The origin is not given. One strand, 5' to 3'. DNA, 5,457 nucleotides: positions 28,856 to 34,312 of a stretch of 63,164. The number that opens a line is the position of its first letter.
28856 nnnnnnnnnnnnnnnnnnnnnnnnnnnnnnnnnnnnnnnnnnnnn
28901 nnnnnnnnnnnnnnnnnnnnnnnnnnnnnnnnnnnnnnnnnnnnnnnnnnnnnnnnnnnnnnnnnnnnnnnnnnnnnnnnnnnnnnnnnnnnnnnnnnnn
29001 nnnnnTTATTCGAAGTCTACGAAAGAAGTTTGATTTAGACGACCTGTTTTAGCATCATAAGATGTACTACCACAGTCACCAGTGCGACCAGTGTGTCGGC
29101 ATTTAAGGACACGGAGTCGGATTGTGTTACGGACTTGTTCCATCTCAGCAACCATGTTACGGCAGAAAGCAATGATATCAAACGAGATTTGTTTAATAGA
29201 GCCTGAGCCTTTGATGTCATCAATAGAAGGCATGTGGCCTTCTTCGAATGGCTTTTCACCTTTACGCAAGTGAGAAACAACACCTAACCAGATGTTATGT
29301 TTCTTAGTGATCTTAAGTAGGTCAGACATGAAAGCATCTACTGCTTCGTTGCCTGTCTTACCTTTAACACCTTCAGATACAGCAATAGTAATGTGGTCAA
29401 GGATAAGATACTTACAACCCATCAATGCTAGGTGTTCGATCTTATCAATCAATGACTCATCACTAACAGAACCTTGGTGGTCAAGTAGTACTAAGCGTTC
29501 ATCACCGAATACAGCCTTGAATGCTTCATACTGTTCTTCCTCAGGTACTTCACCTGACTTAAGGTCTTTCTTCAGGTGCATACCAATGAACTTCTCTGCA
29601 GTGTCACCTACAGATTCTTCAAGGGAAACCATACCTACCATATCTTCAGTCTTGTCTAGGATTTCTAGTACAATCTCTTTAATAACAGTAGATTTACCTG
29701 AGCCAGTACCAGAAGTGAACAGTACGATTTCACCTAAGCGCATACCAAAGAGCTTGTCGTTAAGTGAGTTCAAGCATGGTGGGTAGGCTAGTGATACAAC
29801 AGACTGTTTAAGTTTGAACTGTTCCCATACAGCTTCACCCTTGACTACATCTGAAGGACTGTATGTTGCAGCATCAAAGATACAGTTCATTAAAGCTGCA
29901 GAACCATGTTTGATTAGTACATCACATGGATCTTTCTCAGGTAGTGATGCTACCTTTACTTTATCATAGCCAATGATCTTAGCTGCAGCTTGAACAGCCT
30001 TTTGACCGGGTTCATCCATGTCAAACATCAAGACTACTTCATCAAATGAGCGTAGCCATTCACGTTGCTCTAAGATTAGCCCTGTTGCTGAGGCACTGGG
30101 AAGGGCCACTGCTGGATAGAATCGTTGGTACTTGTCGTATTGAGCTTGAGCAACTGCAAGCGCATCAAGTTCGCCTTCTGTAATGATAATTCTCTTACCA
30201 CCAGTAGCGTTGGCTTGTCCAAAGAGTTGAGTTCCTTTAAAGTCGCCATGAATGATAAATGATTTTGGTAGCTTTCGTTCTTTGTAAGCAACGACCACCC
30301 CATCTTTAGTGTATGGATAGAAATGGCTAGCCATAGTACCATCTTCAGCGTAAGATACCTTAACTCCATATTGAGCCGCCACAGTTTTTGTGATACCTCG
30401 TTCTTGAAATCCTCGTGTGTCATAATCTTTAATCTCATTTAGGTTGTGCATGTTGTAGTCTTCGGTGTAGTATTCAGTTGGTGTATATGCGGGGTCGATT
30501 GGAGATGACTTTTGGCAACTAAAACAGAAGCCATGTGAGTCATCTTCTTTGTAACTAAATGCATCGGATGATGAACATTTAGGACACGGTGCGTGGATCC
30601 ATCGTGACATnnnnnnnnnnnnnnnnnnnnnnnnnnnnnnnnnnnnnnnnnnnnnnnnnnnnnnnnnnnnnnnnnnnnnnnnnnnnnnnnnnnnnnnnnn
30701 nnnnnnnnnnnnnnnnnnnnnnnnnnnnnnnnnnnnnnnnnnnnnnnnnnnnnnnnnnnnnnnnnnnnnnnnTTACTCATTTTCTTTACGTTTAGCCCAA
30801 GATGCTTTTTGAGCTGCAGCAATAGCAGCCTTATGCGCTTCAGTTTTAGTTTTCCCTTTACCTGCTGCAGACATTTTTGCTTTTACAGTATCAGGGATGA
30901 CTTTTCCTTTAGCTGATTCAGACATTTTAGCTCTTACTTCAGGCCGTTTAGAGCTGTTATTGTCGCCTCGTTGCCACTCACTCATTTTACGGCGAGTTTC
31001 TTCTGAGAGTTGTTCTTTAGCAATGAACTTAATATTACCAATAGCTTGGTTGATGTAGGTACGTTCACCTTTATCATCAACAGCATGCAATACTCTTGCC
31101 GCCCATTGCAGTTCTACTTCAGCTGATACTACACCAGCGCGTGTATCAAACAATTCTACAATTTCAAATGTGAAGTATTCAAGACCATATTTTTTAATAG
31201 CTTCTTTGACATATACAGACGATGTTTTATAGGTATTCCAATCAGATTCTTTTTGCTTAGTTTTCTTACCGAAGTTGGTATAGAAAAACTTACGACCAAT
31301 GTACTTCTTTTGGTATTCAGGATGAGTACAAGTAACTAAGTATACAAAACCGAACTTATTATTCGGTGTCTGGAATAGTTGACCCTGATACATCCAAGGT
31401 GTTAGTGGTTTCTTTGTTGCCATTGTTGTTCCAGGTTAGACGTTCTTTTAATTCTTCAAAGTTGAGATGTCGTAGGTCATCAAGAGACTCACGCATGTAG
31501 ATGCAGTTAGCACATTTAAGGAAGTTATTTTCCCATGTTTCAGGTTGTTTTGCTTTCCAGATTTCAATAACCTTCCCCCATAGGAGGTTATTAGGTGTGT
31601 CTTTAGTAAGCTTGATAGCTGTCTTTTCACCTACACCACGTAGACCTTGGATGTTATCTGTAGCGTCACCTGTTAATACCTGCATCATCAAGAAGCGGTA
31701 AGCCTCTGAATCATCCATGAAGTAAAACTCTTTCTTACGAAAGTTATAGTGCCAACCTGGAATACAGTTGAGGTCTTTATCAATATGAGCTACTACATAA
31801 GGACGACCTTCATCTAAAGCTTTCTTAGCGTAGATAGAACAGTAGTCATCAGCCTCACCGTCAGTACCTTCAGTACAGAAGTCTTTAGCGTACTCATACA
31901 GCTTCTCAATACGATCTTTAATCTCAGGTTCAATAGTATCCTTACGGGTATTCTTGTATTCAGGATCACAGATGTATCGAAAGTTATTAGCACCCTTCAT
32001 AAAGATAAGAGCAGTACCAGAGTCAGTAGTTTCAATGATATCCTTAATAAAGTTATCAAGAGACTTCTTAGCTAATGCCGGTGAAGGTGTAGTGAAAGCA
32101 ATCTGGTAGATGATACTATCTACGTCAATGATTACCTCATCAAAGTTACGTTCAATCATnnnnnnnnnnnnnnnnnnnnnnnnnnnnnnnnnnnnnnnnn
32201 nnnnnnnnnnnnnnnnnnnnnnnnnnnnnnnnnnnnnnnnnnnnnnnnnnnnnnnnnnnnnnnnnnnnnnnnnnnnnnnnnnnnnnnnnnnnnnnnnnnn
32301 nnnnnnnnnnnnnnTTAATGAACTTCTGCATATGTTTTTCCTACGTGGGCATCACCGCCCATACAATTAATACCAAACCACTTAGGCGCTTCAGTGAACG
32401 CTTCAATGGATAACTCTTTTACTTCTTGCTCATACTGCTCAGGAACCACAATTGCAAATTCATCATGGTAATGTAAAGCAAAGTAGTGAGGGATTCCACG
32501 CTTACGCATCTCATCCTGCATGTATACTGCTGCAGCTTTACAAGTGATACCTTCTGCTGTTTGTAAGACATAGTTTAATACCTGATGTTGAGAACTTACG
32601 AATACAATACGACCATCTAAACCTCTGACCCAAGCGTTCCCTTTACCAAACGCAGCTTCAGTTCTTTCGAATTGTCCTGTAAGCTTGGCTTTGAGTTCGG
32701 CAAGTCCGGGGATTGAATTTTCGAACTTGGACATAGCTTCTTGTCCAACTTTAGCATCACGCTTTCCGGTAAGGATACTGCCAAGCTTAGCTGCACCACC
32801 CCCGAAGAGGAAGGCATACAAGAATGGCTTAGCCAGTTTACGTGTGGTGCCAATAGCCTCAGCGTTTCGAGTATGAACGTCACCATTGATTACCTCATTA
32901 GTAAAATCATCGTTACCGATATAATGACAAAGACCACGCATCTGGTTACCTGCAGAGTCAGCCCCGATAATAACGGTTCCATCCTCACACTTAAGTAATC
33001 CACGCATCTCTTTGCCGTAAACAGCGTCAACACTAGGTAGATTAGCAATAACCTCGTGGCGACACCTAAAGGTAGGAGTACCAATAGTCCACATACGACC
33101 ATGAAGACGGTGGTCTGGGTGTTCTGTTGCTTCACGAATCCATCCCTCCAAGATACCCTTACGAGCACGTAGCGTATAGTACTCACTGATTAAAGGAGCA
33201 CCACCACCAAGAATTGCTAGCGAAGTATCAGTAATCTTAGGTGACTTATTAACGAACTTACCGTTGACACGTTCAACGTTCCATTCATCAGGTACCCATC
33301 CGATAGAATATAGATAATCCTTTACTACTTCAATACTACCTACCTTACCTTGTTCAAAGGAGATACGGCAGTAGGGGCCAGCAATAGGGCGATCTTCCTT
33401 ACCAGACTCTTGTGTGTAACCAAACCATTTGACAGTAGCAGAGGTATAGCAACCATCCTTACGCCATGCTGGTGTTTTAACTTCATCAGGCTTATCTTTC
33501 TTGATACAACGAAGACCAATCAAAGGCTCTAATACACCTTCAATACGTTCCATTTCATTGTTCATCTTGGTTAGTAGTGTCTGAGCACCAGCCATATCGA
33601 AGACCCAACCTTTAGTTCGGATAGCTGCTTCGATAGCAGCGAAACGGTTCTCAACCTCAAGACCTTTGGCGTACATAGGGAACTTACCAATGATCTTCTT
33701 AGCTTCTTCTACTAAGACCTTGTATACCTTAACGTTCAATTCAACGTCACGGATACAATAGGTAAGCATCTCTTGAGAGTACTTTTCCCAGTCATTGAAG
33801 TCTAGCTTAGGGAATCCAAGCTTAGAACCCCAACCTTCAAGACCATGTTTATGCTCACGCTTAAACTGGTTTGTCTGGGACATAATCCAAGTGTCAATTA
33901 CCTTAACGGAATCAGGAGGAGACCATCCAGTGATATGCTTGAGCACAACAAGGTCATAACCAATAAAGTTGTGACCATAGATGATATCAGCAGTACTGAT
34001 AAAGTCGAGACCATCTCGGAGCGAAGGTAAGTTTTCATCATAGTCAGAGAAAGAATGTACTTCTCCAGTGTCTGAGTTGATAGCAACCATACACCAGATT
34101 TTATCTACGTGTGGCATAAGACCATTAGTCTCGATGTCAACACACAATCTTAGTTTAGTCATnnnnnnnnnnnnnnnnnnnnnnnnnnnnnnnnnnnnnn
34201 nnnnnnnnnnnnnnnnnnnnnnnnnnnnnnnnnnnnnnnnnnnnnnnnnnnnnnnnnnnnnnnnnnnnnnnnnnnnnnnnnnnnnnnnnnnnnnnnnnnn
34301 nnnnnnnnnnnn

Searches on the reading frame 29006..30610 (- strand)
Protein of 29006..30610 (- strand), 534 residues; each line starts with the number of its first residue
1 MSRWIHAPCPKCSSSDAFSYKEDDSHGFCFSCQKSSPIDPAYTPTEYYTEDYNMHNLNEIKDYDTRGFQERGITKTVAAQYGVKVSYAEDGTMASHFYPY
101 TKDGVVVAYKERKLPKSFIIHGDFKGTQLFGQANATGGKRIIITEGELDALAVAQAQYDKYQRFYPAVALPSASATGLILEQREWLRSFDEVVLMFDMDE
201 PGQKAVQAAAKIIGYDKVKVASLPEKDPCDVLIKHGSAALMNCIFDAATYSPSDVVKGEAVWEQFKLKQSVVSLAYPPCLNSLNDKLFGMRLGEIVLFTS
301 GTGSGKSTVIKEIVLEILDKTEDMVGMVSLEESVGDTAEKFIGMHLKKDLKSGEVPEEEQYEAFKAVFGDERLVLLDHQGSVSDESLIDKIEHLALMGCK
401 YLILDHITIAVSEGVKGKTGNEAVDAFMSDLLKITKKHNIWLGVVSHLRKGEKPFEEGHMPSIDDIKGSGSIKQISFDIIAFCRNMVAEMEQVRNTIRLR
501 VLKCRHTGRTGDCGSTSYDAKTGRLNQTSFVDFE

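Call 107: search_protein_families(library=pfam, proteins=[window:29006-30610:-], max_evalue=0.001)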
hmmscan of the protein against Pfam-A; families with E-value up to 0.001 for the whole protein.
window:29006-30610:- (534 aa): 6 families
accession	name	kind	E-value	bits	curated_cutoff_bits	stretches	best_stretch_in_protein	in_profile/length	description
PF03796.21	DnaB_C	-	1.6e-12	47.8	27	1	280-512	6-241/255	DnaB-like helicase C terminal domain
PF13155.12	Toprim_2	-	2.6e-11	44.2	22.1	1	142-232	1-88/88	Toprim-like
PF13662.12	Toprim_4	-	1.5e-08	35.1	25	1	140-220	2-81/85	Toprim domain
PF13481.12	AAA_25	-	9.7e-06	25.8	27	1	277-451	19-193/195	AAA domain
PF01751.28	Toprim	-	4.9e-05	23.9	23.1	1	141-213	2-80/96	Toprim domain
PF08273.17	Zn_Ribbon_Prim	-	0.00073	20.2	23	0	6-33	3-32/37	Zinc-binding domain of primase-helicase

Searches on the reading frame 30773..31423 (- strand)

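Call 107: search_protein_families(library=pfam, proteins=[window:30773-31423:-], max_evalue=0.001)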
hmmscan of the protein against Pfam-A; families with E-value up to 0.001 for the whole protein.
window:30773-31423:- (216 aa): 2 families
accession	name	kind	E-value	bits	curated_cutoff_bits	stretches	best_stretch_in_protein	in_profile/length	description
PF19835.5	SegE_GIY-YIG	-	3.9e-25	88.9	25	1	10-128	1-123/123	Putative endonuclease segE, GIY-YIG domain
PF07460.16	NUMOD3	-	3.1e-06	27.4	20.4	0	138-158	3-23/37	NUMOD3 motif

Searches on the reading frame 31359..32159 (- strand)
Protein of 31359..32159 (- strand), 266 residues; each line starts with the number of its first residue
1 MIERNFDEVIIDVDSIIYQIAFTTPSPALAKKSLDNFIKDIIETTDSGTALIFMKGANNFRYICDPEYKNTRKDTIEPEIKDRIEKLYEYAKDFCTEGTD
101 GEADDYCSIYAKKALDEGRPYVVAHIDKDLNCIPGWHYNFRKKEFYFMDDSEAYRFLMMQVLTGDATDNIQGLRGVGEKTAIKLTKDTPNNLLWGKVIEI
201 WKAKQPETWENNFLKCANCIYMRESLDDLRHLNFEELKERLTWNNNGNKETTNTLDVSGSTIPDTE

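Call 107: search_protein_families(library=pfam, proteins=[window:31359-32159:-], max_evalue=0.001)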
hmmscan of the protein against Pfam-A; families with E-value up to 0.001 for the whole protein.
window:31359-32159:- (266 aa): 2 families
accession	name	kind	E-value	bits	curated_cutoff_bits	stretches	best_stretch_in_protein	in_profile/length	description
PF01367.25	5_3_exonuc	-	6.2e-08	33.5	40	1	156-187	6-37/97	5'-3' exonuclease, C-terminal SAM fold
PF02739.22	5_3_exonuc_N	-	6.2e-07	29.7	34.3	1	10-131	4-135/164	5'-3' exonuclease, N-terminal resolvase-like domain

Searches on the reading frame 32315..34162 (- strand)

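Call 107: search_protein_families(library=pfam, proteins=[window:32315-34162:-], max_evalue=0.001)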
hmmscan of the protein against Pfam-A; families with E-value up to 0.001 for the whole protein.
window:32315-34162:- (615 aa): 1 family
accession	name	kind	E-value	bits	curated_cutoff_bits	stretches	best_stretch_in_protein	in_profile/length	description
PF00476.26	DNA_pol_A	-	4.7e-14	52.5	34.3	1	324-592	78-360/381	DNA polymerase family A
